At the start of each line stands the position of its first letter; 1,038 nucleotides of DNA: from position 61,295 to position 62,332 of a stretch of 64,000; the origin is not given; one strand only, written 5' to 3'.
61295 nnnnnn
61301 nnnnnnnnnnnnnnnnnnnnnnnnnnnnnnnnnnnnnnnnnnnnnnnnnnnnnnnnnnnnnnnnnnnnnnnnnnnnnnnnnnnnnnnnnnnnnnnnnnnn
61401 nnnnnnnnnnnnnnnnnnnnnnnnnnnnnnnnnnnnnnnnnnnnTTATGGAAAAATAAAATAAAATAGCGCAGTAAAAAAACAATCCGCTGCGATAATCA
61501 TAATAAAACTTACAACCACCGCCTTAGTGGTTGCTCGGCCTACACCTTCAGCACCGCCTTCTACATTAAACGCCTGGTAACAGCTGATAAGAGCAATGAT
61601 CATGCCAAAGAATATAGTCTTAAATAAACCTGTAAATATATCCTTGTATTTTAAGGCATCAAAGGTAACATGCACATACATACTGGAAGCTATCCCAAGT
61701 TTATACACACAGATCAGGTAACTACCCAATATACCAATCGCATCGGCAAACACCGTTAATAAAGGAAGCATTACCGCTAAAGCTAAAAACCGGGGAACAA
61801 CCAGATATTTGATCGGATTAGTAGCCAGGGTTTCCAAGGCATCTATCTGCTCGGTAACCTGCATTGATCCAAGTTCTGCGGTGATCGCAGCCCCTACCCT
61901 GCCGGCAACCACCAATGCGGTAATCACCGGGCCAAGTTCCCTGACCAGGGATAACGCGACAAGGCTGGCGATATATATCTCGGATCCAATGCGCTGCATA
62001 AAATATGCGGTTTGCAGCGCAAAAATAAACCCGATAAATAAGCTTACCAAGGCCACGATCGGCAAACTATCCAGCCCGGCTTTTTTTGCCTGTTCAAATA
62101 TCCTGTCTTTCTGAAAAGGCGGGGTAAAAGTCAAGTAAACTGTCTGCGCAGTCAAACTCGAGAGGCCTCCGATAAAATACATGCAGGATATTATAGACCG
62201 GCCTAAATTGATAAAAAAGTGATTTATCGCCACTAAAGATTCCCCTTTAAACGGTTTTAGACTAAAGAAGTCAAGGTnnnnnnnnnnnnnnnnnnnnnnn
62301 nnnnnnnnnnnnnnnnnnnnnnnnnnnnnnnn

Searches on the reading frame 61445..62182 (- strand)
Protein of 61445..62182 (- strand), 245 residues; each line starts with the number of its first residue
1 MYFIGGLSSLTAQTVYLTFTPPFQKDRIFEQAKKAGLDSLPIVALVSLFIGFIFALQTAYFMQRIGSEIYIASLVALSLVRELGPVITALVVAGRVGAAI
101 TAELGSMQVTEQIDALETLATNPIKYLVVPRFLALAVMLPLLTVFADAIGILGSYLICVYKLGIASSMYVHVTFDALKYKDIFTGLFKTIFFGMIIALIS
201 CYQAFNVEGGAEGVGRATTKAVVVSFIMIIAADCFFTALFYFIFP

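Call 48: find_encoding_contigs(protein=window:61445-62182:-, flank=10000, max_places=4)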
Protein window:61445-62182:- (245 aa): no gene with exactly this product is on record in the collection.
